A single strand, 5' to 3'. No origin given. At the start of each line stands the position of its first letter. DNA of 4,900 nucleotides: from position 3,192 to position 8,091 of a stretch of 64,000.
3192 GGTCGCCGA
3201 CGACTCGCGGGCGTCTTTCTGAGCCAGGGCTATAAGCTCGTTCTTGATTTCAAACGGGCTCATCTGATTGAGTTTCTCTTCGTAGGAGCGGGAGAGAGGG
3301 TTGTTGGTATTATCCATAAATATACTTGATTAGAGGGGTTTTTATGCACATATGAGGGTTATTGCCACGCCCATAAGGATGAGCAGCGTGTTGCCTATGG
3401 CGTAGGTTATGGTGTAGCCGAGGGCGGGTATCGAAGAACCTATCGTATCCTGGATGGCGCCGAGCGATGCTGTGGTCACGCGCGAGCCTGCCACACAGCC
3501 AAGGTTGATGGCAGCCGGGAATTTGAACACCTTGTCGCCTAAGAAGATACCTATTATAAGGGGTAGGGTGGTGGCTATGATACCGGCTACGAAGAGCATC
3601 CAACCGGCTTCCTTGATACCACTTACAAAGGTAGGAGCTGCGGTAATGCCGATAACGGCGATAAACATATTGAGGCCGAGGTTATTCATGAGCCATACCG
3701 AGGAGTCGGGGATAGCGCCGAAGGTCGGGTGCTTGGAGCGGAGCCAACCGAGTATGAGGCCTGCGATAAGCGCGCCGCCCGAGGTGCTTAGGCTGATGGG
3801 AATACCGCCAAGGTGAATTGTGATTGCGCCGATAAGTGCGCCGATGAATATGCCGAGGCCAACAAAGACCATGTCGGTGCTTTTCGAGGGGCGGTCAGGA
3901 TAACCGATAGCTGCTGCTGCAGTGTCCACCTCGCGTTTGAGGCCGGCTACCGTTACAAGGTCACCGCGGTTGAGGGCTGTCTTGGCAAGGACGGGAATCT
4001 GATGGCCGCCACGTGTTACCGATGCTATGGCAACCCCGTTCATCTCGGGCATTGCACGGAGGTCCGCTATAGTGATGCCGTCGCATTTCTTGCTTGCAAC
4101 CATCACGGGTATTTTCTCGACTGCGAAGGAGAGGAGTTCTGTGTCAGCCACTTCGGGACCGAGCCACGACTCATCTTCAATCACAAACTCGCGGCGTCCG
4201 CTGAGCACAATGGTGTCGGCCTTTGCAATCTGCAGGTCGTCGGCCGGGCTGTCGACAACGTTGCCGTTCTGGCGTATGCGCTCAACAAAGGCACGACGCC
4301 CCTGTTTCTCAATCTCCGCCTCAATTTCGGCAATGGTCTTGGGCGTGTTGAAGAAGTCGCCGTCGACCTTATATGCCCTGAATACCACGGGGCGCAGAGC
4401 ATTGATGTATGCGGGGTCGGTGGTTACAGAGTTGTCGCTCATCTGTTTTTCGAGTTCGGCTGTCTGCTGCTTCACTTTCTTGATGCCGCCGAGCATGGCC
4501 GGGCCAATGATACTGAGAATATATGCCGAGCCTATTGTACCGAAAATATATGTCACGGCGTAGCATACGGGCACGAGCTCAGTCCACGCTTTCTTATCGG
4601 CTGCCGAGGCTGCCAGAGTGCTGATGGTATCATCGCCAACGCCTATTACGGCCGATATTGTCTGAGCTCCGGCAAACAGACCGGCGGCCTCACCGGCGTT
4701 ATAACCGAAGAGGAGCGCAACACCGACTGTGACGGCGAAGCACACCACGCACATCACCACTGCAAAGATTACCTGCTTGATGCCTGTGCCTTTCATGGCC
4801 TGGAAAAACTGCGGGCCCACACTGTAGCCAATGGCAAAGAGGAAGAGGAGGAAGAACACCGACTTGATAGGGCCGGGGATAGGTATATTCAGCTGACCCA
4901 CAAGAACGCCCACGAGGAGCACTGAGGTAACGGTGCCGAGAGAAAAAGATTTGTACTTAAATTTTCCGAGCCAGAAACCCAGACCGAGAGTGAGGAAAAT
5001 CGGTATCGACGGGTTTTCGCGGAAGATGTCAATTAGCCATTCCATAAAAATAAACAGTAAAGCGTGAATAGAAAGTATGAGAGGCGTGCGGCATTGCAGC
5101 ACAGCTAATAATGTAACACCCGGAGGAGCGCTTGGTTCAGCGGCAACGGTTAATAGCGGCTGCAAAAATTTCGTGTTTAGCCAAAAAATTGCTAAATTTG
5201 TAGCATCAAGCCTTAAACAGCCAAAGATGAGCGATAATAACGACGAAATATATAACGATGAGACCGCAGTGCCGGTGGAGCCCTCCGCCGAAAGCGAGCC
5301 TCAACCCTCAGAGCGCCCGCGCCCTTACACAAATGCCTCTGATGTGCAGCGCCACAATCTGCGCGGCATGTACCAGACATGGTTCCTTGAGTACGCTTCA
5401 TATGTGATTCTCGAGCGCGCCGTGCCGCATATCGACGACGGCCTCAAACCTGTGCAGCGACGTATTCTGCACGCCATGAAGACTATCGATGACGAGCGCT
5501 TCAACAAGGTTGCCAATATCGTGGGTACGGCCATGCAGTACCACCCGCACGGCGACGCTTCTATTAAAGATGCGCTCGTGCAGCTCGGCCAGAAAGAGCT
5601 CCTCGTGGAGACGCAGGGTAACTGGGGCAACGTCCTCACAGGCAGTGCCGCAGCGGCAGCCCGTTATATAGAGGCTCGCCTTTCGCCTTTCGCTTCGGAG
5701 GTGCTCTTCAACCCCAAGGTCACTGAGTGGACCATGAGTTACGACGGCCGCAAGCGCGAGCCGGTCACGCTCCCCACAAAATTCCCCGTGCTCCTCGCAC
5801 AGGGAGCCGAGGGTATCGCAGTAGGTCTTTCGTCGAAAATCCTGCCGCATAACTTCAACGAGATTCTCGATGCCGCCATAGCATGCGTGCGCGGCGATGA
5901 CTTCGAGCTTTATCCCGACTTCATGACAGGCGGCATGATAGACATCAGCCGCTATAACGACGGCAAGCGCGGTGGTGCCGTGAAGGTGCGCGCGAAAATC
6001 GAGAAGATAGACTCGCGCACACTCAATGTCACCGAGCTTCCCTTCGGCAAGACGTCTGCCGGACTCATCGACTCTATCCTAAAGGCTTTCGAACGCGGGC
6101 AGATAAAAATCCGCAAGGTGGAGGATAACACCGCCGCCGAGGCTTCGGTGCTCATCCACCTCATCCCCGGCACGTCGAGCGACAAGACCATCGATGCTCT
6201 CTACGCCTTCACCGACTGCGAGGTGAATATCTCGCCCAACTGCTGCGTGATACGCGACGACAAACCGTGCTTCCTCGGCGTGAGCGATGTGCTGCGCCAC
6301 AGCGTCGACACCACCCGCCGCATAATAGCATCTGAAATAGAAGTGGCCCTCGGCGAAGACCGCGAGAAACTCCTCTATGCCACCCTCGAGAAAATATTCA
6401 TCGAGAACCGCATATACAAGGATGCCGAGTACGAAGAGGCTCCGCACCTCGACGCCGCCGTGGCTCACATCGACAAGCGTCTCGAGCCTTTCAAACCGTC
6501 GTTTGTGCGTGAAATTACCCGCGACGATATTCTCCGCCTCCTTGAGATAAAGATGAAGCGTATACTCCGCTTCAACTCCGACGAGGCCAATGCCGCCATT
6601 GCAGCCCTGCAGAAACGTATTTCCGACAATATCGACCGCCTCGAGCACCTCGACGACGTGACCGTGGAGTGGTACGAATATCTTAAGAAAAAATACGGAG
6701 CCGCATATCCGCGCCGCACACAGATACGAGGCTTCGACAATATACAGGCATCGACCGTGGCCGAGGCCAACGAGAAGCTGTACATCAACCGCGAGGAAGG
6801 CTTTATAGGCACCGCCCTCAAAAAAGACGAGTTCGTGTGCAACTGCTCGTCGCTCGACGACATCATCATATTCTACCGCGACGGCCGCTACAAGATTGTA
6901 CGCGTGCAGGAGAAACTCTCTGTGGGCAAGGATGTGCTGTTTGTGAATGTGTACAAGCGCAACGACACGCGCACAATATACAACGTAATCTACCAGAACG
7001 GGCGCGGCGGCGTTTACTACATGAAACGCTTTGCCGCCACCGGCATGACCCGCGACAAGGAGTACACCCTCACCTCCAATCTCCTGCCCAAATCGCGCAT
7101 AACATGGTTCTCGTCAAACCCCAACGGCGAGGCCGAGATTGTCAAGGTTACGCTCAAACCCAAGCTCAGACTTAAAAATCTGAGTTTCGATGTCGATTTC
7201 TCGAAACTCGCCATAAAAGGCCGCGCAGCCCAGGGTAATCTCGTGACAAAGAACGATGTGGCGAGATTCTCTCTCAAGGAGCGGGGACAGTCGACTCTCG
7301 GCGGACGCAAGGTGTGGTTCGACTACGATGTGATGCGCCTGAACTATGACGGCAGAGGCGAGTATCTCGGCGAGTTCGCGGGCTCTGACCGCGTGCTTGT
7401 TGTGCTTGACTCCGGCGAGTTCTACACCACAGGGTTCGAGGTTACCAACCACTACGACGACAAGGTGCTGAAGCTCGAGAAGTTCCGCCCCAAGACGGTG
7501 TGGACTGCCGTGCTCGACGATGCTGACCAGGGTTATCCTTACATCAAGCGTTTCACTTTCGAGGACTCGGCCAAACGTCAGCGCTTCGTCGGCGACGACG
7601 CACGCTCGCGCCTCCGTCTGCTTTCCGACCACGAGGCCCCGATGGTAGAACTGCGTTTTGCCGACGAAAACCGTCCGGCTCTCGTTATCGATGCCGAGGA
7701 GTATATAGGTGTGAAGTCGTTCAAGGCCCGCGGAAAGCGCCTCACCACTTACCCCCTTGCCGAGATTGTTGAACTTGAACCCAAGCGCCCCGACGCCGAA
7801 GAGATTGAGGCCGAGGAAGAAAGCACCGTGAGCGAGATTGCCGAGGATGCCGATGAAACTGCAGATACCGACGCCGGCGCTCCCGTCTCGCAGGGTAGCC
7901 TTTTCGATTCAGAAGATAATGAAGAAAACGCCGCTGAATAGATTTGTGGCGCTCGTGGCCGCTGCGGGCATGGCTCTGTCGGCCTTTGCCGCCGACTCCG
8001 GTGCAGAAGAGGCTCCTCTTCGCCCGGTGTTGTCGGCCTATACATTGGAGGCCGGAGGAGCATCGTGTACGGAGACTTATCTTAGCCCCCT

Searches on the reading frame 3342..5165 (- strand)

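Call 85: search_protein_families(library=pfam, max_evalue=0.0001, proteins=[window:3342-5165:-])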
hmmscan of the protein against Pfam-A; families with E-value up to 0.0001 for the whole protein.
window:3342-5165:- (607 aa): 2 families
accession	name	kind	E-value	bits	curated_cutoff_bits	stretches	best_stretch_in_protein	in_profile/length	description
PF06826.17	Asp-Al_Ex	-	4.3e-78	261.3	27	2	435-602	2-165/167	Predicted Permease Membrane Region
PF02080.26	TrkA_C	-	5.3e-11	42.7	27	1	357-420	8-70/71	TrkA-C domain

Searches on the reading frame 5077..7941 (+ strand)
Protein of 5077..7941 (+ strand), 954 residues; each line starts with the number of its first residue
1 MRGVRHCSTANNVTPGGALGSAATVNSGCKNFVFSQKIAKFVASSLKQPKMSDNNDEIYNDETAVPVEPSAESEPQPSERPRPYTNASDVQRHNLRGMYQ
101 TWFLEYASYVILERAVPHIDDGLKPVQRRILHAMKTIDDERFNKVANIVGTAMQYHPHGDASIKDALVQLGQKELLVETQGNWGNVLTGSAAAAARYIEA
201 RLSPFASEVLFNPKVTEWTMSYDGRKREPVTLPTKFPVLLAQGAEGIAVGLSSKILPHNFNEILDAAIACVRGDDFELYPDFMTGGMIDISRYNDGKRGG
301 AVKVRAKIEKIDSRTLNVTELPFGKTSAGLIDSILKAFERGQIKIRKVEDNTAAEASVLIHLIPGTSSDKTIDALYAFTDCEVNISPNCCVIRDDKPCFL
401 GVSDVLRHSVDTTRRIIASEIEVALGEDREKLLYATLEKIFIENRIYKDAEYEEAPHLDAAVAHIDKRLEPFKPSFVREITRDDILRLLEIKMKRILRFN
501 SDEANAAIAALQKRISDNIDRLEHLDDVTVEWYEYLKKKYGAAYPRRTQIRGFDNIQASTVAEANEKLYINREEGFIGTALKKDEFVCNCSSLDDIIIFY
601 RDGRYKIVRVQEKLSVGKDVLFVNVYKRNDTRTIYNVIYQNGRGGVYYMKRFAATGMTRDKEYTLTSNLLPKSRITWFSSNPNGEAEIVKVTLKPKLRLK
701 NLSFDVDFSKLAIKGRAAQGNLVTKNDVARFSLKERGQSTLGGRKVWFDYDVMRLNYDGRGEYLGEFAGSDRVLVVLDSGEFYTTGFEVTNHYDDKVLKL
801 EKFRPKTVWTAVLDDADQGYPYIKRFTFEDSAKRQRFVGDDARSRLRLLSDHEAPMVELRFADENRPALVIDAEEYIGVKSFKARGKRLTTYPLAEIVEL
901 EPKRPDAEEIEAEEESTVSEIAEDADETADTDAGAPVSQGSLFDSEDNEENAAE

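Call 85: search_protein_families(library=pfam, max_evalue=0.0001, proteins=[window:5077-7941:+])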
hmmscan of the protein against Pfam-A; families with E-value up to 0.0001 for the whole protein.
window:5077-7941:+ (954 aa): 1 family
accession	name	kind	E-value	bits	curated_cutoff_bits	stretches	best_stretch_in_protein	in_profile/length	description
PF00521.26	DNA_topoisoIV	-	2.1e-100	337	31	1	114-532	1-427/432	DNA gyrase/topoisomerase IV, subunit A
